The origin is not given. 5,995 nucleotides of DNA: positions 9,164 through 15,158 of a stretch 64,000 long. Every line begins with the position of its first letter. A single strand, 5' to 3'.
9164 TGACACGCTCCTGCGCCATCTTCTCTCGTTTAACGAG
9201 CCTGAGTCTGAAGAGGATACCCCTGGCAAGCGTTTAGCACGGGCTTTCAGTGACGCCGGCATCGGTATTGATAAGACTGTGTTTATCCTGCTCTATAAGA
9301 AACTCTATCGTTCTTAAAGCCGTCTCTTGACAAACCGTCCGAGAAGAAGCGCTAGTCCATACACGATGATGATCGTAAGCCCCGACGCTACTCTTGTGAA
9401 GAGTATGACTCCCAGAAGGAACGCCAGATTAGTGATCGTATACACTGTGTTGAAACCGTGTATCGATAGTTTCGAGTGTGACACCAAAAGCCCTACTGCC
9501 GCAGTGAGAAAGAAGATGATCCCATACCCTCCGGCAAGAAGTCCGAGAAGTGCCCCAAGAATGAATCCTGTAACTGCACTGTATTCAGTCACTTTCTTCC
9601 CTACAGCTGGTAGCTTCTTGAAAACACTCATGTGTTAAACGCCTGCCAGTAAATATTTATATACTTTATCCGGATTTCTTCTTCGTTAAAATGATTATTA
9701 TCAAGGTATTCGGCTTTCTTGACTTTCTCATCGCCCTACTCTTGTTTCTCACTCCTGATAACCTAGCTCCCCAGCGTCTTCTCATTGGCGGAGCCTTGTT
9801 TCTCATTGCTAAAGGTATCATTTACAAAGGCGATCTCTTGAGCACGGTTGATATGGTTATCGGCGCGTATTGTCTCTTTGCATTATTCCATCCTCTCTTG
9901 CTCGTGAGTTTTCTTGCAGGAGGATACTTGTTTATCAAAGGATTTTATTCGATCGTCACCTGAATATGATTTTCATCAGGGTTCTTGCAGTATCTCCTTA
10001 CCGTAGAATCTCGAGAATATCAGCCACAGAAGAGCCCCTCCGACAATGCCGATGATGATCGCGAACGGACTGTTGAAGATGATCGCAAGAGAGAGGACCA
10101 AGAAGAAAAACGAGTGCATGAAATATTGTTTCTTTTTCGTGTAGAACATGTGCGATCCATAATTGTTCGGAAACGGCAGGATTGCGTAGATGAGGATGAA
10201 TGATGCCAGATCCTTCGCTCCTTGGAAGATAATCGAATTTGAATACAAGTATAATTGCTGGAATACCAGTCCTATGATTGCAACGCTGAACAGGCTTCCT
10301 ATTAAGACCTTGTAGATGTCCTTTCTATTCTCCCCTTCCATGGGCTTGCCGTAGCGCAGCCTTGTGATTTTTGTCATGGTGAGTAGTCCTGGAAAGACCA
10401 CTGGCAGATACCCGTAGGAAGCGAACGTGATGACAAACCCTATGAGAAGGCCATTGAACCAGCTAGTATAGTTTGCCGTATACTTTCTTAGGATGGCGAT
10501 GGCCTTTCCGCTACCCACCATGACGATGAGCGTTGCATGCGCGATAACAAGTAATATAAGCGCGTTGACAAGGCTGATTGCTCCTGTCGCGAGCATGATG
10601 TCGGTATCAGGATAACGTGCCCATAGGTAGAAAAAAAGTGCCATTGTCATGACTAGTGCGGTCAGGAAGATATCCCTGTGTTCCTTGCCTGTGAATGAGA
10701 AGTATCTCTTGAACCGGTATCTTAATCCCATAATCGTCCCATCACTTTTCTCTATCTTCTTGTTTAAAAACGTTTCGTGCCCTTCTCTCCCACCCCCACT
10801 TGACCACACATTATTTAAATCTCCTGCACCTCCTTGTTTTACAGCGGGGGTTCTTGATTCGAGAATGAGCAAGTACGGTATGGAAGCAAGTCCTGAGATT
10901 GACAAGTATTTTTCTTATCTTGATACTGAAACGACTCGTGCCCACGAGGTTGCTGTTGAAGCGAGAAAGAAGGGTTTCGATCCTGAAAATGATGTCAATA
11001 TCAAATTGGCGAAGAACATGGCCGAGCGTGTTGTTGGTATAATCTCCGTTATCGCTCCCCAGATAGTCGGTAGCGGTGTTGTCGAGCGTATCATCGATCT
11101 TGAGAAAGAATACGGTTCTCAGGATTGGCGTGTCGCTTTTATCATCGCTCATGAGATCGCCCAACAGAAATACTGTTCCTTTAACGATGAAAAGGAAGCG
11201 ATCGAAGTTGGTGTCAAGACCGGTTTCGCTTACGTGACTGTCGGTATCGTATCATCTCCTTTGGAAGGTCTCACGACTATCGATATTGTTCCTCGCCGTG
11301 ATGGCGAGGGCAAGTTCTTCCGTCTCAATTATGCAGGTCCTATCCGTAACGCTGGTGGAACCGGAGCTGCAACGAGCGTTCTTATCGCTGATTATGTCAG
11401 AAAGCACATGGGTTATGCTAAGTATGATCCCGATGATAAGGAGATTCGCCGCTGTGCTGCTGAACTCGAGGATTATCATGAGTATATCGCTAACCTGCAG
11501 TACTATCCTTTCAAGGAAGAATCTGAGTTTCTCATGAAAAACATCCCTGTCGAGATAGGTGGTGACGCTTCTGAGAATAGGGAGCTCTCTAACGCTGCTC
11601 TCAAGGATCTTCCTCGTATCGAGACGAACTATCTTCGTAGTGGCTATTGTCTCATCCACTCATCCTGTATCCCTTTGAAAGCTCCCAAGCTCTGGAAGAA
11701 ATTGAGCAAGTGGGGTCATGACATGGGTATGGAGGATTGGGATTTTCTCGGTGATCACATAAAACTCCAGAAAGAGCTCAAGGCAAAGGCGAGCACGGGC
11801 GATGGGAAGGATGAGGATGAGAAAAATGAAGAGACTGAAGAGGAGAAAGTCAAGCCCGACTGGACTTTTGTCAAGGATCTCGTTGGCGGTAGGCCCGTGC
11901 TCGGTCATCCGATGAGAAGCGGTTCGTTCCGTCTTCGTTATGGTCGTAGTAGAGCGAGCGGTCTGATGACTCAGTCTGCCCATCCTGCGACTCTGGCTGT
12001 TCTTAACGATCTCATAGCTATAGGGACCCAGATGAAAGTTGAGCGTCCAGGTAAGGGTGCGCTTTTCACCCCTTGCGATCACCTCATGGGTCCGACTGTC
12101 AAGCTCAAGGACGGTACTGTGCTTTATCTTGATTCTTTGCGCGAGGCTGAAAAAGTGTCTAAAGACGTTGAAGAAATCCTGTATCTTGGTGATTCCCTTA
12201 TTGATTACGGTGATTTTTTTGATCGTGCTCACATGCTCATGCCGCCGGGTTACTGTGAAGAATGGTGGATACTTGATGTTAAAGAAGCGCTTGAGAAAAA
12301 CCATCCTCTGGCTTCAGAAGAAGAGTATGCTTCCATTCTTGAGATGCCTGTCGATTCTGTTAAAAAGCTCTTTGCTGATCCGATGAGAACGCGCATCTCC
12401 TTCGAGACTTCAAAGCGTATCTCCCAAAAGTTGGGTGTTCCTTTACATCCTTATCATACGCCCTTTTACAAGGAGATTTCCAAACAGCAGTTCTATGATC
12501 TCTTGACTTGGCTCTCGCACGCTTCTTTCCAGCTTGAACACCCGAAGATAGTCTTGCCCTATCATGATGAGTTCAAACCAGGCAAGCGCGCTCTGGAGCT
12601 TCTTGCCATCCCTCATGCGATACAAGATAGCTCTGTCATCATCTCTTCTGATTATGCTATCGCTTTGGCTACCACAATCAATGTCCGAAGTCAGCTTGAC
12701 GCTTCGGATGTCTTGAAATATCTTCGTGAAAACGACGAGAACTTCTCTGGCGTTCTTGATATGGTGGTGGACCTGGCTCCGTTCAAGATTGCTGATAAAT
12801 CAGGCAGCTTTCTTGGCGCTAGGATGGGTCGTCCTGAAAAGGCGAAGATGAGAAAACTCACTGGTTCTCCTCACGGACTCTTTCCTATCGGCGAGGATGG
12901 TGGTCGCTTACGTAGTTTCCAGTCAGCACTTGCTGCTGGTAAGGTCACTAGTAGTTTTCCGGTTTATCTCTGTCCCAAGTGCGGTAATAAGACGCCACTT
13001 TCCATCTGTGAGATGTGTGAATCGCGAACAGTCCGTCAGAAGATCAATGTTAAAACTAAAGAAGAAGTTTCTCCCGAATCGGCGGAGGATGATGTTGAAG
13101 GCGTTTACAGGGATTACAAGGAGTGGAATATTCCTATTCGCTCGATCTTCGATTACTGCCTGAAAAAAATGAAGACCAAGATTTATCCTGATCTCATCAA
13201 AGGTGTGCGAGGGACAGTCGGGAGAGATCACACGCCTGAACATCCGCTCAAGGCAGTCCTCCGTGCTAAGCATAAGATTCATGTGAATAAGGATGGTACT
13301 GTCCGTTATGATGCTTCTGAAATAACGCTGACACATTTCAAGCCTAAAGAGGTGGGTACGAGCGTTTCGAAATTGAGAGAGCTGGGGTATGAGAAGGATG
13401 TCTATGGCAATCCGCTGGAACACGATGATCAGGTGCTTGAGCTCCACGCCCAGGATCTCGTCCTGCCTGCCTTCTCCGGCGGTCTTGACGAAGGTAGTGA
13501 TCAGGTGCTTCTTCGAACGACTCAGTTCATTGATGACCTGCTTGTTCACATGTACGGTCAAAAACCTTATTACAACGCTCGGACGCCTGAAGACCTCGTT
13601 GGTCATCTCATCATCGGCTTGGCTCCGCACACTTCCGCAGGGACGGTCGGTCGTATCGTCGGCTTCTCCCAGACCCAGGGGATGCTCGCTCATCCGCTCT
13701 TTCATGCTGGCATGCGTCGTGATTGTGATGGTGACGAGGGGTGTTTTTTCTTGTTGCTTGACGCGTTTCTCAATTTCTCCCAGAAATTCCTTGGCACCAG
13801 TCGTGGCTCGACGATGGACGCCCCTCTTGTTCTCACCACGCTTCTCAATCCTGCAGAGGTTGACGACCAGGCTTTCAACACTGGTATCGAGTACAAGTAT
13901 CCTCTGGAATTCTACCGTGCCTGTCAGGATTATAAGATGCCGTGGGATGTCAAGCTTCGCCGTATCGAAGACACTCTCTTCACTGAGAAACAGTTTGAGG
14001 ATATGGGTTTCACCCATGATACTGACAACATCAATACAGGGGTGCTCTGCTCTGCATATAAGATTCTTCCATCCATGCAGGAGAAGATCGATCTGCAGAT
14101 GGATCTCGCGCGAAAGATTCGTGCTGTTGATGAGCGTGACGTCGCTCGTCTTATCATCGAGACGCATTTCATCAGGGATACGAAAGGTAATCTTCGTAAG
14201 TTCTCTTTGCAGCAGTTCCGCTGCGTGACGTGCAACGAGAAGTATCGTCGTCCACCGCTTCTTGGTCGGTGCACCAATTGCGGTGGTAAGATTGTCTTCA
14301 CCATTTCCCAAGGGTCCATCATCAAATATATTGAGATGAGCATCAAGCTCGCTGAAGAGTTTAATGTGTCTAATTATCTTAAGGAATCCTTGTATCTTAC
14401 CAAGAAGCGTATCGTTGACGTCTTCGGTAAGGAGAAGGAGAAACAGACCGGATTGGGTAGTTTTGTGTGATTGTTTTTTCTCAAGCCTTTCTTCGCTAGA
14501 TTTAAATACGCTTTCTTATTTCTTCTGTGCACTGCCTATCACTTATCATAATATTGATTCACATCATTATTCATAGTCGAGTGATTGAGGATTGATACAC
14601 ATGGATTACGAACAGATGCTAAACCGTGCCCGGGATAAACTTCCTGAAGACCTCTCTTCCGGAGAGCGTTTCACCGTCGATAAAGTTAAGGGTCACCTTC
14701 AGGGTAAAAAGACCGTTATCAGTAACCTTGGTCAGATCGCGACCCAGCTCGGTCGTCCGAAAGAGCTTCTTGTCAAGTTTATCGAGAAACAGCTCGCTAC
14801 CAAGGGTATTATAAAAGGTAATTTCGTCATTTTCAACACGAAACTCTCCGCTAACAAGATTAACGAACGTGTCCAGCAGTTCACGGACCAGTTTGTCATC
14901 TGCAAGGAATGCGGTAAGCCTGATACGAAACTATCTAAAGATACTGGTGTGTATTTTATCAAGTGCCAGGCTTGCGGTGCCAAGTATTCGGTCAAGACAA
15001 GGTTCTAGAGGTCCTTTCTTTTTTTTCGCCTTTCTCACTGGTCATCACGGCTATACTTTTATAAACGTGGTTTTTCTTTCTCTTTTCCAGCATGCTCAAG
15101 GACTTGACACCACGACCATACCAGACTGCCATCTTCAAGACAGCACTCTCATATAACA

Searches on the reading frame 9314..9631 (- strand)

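Call 55: search_protein_families(library=pfam, proteins=[window:9314-9631:-], max_evalue=1)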
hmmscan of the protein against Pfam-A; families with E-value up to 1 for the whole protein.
window:9314-9631:- (105 aa): 1 family
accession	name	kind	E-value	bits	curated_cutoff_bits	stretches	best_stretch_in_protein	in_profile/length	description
PF21724.2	DUF6861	-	0.015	15.2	28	1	17-63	45-93/194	Family of unknown function (DUF6861)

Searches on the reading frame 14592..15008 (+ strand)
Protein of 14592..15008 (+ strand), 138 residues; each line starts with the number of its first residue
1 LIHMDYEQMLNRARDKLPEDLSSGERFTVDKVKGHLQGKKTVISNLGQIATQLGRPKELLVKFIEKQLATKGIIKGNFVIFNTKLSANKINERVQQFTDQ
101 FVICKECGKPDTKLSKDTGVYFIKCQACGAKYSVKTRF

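Call 55: search_protein_families(library=pfam, proteins=[window:14592-15008:+], max_evalue=1)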
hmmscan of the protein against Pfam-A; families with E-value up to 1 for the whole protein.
window:14592-15008:+ (138 aa): 18 families
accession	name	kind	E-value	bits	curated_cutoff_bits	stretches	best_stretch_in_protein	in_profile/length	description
PF01873.23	eIF-5_eIF-2B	-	3.6e-32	111.2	27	1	22-131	6-117/117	Domain found in IF2B/IF5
PF03804.19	DUF325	-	0.0024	18.1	28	1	79-134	60-116/137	Viral proteins of unknown function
PF12773.13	DZR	-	0.0064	17.1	27.3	1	98-138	9-40/45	Double zinc ribbon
PF05129.18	Zn_ribbon_Elf1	-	0.0064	17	29.8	1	90-135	12-59/79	Transcription elongation factor Elf1 like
PF07503.17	zf-HYPF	-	0.023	15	23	0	122-134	21-33/34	HypF finger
PF14354.12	Lar_restr_allev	-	0.039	14.6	28.6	1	104-131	6-34/58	Restriction alleviation protein Lar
PF13408.12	Zn_ribbon_recom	-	0.047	14.5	25.3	0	122-137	5-20/58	Recombinase zinc beta ribbon domain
PF13248.11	Zn_ribbon_3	-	0.068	13.1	27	0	102-110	17-25/26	zinc-ribbon domain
PF01096.23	Zn_ribbon_TFIIS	-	0.074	13.3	21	0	121-132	27-38/39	Transcription factor S-II (TFIIS)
PF01927.22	Mut7-C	-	0.079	13.5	23.3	1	86-109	108-131/146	Mut7-C RNAse domain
PF09723.15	Zn_ribbon_8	-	0.083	13.4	34.4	0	92-112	16-37/41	Zinc ribbon domain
PF13717.11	Zn_ribbon_4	-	0.086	13.2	30.3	1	123-135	3-15/36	zinc-ribbon domain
PF08271.17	Zn_Ribbon_TF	-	0.11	12.5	29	1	103-130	2-27/43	TFIIB zinc-binding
PF18508.7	zf_C2H2_13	-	0.25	11.4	26.5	1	100-110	16-26/42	Zinc finger domain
PF16988.10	Vps36-NZF-N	-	0.31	10.9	27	0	87-117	18-50/65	Vacuolar protein sorting 36 NZF-N zinc-finger domain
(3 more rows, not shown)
